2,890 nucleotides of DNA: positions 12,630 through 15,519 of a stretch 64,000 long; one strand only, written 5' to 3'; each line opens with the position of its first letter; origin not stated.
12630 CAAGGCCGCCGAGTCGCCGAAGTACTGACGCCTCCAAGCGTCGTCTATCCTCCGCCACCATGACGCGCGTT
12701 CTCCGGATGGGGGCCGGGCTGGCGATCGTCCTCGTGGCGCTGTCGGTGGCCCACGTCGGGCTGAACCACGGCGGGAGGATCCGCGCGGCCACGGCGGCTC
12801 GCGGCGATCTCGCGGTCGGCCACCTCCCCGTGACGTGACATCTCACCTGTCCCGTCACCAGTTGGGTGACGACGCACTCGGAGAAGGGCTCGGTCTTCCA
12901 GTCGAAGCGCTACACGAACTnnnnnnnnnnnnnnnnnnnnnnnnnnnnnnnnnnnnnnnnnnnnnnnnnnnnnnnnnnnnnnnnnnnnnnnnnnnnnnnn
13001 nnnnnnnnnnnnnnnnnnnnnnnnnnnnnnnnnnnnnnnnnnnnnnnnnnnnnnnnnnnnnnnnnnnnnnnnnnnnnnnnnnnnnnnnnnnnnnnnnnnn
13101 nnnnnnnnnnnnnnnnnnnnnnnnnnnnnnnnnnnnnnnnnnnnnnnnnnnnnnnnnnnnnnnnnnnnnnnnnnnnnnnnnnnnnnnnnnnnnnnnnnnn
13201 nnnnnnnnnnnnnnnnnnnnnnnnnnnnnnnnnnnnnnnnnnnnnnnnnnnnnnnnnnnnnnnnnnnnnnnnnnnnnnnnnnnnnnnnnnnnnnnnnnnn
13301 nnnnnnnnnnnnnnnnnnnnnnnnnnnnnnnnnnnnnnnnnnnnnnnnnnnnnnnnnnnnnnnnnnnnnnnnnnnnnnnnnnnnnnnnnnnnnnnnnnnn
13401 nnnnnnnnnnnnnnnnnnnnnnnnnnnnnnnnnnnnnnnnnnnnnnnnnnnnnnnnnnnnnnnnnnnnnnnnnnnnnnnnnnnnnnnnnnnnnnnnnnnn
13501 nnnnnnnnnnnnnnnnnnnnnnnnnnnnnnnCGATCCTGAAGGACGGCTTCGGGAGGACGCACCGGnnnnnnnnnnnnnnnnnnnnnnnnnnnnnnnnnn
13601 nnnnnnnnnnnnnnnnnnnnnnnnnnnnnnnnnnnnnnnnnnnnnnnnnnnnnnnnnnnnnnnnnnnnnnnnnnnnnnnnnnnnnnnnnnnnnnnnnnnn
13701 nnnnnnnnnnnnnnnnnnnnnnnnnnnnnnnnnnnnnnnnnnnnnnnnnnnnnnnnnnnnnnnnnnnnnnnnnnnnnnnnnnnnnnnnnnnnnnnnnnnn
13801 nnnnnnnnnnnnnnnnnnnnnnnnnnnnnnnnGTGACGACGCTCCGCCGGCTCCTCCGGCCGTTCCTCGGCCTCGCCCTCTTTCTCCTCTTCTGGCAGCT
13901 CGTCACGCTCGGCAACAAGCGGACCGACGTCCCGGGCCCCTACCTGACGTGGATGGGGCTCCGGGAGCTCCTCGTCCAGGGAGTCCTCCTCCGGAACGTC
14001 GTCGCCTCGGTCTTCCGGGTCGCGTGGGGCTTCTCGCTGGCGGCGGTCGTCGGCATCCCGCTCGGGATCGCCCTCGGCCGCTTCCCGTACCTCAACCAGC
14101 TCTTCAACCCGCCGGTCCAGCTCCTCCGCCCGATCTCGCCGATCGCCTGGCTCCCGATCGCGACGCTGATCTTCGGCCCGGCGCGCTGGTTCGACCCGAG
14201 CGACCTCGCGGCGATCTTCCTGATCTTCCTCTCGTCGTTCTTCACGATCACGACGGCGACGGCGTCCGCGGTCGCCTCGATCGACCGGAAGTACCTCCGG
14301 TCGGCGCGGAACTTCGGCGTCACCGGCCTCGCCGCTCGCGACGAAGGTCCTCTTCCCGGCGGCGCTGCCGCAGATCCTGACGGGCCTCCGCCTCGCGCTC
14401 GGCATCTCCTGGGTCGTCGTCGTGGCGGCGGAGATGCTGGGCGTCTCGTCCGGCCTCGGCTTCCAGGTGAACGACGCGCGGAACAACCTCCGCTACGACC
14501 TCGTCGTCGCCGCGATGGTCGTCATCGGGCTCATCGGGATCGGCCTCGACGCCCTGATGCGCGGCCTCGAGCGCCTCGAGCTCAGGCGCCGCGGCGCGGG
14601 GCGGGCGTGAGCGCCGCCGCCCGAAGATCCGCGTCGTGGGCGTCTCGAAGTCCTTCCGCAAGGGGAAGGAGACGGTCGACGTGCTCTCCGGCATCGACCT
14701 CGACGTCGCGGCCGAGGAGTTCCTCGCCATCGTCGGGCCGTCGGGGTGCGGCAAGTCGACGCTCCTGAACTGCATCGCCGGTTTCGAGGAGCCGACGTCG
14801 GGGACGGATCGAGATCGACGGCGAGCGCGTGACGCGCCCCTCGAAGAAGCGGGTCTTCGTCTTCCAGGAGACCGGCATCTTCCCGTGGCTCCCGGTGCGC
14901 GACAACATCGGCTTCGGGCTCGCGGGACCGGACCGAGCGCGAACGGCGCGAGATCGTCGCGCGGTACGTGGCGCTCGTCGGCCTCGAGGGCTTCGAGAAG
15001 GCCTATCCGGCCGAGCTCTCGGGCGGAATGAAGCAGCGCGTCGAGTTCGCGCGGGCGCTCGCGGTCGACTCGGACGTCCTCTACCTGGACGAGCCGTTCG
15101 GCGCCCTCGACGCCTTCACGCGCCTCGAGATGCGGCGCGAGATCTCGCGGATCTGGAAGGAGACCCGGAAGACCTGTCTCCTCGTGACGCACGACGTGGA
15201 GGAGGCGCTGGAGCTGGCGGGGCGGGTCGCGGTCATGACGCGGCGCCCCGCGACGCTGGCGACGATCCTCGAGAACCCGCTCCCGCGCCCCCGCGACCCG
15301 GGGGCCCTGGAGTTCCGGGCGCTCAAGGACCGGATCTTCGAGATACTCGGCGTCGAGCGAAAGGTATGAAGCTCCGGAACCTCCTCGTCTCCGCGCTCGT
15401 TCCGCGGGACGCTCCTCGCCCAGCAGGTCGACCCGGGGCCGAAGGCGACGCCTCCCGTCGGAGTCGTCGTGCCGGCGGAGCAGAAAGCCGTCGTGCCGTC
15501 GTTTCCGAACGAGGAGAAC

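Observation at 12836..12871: In-frame TGA followed by a hairpin in an ABC substrate-binding protein: possible selenocysteine codon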

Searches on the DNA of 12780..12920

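Call 59: search_rna_families(source=window, start=12780, end=12920, threshold=evalue, max_evalue=10, show_alignments=3)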
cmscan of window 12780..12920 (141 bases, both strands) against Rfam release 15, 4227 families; matches with E-value up to 10: 3.
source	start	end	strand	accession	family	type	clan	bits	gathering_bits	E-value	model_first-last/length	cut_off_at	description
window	12784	12824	-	RF03810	mir-8932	Gene; miRNA;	-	14.5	50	7.1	1-76/76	no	mir-8932 microRNA precursor family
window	12780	12799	-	RF00164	s2m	Cis-reg;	CL00117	11.5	50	10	1-20/43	3'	Coronavirus 3' stem-loop II-like motif (s2m)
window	12780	12845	-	RF00222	IRES_Bag1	Cis-reg; IRES;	-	9.8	37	1.5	1-66/370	3'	Bag-1 internal ribosome entry site (IRES)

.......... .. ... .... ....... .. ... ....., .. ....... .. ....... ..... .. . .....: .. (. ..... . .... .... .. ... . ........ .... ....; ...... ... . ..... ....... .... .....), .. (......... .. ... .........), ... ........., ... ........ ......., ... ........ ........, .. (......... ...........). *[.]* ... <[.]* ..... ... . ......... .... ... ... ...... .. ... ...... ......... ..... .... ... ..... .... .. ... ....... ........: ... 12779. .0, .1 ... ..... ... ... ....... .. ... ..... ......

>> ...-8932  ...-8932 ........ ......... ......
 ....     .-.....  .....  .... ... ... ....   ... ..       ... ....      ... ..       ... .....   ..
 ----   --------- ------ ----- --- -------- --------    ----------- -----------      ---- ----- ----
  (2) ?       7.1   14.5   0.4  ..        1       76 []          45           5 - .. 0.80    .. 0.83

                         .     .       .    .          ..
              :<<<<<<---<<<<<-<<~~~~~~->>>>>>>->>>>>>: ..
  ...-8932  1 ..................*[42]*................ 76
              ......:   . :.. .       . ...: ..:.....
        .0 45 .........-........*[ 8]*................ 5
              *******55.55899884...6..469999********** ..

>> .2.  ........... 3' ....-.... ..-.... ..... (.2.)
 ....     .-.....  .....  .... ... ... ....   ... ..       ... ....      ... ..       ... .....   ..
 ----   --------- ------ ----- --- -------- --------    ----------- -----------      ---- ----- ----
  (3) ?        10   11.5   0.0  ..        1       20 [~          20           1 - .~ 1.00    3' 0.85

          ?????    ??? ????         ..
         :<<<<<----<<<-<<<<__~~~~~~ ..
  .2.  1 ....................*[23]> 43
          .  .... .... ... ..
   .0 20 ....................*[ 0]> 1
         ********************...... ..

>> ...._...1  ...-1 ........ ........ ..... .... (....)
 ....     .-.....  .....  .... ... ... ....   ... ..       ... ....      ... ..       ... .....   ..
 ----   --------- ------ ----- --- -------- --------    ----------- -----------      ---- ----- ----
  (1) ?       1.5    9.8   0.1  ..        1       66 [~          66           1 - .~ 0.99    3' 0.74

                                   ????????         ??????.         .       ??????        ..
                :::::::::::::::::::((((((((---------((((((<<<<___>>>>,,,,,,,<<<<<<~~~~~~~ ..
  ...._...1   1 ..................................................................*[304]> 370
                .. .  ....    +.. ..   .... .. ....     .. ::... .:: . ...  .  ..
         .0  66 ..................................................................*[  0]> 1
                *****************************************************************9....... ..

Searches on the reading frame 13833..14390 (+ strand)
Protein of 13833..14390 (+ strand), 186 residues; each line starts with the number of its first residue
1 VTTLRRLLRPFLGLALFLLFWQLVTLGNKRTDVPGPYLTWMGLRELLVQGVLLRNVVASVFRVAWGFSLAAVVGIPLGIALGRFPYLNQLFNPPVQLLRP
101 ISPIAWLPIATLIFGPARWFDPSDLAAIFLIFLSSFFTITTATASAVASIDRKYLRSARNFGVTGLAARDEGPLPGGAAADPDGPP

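Call 60: search_protein_families(library=pfam, proteins=[window:13833-14390:+], max_evalue=0.001)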
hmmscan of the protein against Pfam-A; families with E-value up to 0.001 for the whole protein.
window:13833-14390:+ (186 aa): 1 family
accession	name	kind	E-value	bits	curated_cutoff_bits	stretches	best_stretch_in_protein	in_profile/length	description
PF00528.27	BPD_transp_1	-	9.4e-09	35.7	26.4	1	74-164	1-93/184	Binding-protein-dependent transport system inner membrane component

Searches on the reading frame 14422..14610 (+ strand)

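Call 60: search_protein_families(library=pfam, proteins=[window:14422-14610:+], max_evalue=0.001)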
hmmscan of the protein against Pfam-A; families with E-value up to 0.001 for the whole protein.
window:14422-14610:+ (62 aa): 1 family
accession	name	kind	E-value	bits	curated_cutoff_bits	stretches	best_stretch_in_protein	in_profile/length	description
PF00528.27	BPD_transp_1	-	0.00032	20.9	26.4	1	2-51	127-180/184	Binding-protein-dependent transport system inner membrane component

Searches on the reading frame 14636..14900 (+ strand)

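Call 60: search_protein_families(library=pfam, proteins=[window:14636-14900:+], max_evalue=0.001)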
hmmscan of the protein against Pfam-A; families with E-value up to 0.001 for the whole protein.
window:14636-14900:+ (88 aa): 6 families
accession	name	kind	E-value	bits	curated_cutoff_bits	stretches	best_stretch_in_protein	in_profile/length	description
PF00005.33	ABC_tran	-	1.4e-12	48.8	25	1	17-58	1-42/137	ABC transporter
PF13476.12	AAA_23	-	0.00013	23.1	27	1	28-48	20-40/201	AAA domain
PF03193.22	RsgA_GTPase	-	0.00017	21.9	30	1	26-50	105-129/174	RsgA GTPase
PF03215.21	Rad17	-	0.00052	20.4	23.8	1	11-48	29-66/186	Rad17 P-loop domain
PF13555.12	AAA_29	-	0.00057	20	27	1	21-47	16-42/61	P-loop containing region of AAA domain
PF20703.3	nSTAND1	-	0.00064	19.9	27.1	1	24-46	30-52/379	Novel STAND NTPase 1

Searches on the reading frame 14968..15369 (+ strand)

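Call 60: search_protein_families(library=pfam, proteins=[window:14968-15369:+], max_evalue=0.001)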
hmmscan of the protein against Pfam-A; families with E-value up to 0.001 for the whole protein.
window:14968-15369:+ (133 aa): 1 family
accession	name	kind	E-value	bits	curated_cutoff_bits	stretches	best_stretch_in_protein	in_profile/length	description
PF00005.33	ABC_tran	-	5.4e-09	37.2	25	1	4-44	92-136/137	ABC transporter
